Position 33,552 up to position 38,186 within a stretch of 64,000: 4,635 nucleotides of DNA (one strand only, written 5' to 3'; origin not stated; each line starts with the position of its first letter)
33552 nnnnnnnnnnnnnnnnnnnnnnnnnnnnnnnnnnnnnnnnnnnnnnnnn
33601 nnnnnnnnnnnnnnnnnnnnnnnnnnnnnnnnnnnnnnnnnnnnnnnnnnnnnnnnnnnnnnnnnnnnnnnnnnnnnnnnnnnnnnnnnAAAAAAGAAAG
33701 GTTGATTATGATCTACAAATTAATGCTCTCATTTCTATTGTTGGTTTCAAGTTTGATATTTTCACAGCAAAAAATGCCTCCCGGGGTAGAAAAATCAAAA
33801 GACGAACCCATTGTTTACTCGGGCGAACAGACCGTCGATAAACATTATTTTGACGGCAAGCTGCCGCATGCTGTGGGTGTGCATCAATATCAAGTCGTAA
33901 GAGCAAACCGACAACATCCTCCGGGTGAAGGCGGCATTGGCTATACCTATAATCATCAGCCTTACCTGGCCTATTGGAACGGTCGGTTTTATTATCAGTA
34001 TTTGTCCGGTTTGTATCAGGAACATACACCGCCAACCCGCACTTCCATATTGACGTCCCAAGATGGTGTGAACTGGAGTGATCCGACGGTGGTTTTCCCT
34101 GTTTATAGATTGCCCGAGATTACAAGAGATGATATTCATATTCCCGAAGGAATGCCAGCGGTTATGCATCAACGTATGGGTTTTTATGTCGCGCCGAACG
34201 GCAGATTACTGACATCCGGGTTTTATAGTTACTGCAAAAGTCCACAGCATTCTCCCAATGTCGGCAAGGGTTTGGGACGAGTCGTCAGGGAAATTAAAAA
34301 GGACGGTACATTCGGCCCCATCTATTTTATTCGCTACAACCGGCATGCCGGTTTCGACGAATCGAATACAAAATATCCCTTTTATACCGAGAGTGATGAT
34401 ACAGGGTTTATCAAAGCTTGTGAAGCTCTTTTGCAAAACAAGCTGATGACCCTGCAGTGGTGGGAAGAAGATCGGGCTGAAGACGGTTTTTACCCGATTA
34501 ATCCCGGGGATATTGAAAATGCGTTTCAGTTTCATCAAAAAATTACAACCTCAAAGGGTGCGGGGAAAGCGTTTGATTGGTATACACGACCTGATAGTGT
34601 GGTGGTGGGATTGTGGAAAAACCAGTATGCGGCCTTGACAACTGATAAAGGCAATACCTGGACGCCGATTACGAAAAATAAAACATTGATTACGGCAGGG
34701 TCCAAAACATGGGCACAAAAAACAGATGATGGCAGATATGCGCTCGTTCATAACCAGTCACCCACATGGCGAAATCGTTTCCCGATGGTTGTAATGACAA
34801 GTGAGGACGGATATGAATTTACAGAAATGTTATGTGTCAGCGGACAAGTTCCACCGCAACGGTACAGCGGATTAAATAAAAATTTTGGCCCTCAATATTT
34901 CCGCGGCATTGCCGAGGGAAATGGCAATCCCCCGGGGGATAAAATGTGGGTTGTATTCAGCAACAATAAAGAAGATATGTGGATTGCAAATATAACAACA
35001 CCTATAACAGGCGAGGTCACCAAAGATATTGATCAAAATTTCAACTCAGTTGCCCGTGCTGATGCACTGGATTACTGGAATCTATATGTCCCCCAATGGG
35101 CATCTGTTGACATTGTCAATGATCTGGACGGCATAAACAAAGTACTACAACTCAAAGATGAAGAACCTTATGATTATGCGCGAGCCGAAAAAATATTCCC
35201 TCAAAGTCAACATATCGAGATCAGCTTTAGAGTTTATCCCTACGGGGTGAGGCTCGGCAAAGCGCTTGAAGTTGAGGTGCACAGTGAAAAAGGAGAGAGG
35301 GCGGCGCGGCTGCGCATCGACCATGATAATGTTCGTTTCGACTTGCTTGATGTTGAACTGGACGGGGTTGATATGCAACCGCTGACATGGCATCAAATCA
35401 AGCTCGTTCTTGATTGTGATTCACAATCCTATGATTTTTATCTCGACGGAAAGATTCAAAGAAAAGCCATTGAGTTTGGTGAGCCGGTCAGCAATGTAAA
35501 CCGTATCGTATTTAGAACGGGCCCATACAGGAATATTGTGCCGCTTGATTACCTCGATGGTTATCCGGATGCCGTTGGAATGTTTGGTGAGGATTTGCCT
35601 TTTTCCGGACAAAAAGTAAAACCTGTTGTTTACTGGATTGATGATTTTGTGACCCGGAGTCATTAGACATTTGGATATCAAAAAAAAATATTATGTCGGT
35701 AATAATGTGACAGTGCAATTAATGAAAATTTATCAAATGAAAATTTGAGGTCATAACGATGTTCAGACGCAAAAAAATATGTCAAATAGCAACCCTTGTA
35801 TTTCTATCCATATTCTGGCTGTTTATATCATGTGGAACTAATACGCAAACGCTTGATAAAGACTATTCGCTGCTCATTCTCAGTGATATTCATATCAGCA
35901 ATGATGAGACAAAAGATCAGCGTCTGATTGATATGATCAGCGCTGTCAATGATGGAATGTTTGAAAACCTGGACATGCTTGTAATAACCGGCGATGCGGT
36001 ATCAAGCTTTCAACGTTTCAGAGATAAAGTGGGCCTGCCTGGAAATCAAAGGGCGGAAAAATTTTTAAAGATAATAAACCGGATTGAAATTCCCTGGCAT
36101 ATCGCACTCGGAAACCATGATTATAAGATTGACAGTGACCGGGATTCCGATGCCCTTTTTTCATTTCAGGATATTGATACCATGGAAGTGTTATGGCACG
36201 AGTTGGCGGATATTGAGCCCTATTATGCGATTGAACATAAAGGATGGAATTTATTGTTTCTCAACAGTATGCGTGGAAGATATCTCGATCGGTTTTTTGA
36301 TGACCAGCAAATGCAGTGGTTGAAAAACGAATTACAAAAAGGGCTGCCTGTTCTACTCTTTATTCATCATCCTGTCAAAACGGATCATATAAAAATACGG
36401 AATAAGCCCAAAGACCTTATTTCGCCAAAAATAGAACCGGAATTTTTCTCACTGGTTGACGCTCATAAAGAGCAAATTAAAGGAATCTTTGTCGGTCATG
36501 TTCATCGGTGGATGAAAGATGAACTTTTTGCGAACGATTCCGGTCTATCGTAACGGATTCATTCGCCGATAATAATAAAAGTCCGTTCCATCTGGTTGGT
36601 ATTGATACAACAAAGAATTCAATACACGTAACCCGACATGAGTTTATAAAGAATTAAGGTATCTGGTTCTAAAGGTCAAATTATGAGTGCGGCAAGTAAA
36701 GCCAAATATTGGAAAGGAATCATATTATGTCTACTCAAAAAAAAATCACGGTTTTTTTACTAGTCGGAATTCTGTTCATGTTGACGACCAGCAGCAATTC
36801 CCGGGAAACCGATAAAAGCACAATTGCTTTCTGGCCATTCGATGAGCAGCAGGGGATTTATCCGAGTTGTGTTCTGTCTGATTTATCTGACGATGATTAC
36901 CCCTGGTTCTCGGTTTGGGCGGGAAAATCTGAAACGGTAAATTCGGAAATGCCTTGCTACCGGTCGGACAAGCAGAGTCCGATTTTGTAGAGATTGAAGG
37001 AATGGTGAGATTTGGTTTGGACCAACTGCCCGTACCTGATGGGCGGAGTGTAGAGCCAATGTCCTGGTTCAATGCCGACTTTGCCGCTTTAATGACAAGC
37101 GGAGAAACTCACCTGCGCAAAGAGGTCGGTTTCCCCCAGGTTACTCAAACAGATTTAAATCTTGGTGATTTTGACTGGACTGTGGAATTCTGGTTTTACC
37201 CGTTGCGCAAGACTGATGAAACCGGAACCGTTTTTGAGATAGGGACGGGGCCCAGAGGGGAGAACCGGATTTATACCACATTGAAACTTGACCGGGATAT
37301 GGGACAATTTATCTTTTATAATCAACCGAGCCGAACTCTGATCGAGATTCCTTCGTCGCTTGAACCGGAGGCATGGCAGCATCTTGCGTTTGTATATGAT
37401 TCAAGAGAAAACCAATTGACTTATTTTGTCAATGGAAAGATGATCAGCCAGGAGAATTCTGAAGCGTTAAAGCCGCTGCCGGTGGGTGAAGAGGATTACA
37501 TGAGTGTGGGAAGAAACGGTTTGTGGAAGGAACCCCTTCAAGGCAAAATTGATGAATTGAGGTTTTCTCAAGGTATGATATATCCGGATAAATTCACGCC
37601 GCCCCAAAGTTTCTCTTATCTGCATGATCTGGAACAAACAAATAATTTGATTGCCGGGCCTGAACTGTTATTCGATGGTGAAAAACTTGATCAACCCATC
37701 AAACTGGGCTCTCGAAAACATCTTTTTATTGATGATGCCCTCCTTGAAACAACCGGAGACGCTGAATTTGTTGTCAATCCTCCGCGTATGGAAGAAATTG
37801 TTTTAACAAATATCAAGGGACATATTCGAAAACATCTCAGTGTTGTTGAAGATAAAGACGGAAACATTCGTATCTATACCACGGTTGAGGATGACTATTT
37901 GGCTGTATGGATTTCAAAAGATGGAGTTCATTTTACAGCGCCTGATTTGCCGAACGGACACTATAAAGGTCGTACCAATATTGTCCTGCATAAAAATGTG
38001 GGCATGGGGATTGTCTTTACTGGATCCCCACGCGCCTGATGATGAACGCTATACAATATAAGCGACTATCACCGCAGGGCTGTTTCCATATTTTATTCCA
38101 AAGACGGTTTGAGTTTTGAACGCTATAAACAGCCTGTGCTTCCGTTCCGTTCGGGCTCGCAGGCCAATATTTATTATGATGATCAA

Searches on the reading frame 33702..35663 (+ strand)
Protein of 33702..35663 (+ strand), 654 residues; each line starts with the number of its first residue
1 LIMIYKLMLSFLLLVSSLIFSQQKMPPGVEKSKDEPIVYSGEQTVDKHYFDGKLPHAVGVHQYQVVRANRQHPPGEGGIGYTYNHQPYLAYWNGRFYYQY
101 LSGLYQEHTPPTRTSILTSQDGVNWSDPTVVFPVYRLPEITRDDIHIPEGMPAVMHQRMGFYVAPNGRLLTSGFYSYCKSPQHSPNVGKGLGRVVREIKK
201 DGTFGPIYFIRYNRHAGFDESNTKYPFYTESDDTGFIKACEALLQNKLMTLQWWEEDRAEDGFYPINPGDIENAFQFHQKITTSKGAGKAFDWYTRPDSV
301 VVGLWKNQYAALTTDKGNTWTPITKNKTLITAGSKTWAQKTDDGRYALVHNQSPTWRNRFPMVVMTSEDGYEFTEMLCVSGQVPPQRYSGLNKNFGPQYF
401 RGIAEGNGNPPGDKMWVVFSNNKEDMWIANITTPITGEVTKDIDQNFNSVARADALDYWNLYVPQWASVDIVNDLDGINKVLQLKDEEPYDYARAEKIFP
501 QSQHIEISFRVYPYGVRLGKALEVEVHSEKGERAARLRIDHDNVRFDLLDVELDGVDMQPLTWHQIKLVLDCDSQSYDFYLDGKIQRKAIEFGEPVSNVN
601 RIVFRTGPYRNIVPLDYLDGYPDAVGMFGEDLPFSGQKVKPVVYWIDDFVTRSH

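Call 62: search_protein_families(library=pfam, proteins=[window:33702-35663:+], max_evalue=0.00001)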
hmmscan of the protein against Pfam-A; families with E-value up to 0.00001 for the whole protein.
window:33702-35663:+ (654 aa): 3 families
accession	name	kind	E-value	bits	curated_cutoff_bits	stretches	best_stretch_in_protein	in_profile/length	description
PF24067.1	Beta-prop_BT_1020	-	1.5e-101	339.4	27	1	36-267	2-233/236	BT_1020-like, N-terminal beta propeller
PF22585.3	Sialidase-like_CBM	-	5.9e-27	94.9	27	1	459-612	1-147/156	Sialidase-like, CBM domain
PF13088.12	BNR_2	-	4.5e-07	29.9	31.4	1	307-378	185-253/277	BNR repeat-like domain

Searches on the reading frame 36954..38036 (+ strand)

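Call 75: search_protein_families(library=pfam, proteins=[window:36954-38036:+], max_evalue=0.00001)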
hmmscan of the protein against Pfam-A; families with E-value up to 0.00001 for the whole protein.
window:36954-38036:+ (361 aa): 1 family
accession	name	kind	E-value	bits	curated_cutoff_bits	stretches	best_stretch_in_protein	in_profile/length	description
PF13385.13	Laminin_G_3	-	9.8e-18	65.2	27.6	1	63-206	7-142/151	Concanavalin A-like lectin/glucanases superfamily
